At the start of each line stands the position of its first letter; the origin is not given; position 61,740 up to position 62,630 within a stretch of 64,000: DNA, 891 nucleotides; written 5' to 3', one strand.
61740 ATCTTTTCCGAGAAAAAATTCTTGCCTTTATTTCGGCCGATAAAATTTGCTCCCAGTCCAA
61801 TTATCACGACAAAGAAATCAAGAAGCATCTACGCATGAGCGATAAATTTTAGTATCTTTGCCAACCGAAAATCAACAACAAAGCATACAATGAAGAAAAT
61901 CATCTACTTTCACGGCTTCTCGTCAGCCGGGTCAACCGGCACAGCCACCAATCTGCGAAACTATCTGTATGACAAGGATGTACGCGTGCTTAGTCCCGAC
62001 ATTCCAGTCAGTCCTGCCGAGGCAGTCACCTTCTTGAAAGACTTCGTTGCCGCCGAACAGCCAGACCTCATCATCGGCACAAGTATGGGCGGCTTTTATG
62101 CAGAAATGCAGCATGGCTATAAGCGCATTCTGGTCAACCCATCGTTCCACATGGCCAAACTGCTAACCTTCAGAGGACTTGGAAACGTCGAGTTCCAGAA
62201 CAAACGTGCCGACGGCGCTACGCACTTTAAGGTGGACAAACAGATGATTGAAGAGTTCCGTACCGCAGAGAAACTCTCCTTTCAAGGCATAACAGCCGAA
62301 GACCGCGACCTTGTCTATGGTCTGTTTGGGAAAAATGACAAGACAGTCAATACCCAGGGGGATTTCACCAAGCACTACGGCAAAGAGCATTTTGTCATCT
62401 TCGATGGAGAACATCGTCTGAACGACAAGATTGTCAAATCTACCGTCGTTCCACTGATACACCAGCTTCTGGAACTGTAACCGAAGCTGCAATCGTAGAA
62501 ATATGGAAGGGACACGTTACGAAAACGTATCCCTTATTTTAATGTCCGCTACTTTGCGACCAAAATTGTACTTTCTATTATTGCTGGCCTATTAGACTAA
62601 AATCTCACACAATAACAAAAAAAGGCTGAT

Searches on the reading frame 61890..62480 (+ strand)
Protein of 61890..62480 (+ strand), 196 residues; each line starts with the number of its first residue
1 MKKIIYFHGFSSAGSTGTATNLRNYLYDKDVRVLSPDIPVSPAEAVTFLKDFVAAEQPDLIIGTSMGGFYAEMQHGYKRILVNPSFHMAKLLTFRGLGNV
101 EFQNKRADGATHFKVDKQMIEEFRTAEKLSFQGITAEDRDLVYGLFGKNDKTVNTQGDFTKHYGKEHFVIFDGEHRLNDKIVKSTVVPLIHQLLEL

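Call 64: search_protein_families(library=pfam, proteins=[window:61890-62480:+], max_evalue=0.001)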
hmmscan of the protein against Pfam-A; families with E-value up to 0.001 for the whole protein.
window:61890-62480:+ (196 aa): 2 families
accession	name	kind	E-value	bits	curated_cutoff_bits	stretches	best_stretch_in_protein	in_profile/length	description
PF05728.18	UPF0227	-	2.2e-14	54.2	21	1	3-179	1-174/187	Uncharacterised protein family (UPF0227)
PF12697.13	Abhydrolase_6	-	0.00019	22.6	26.3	1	5-93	2-94/217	Alpha/beta hydrolase family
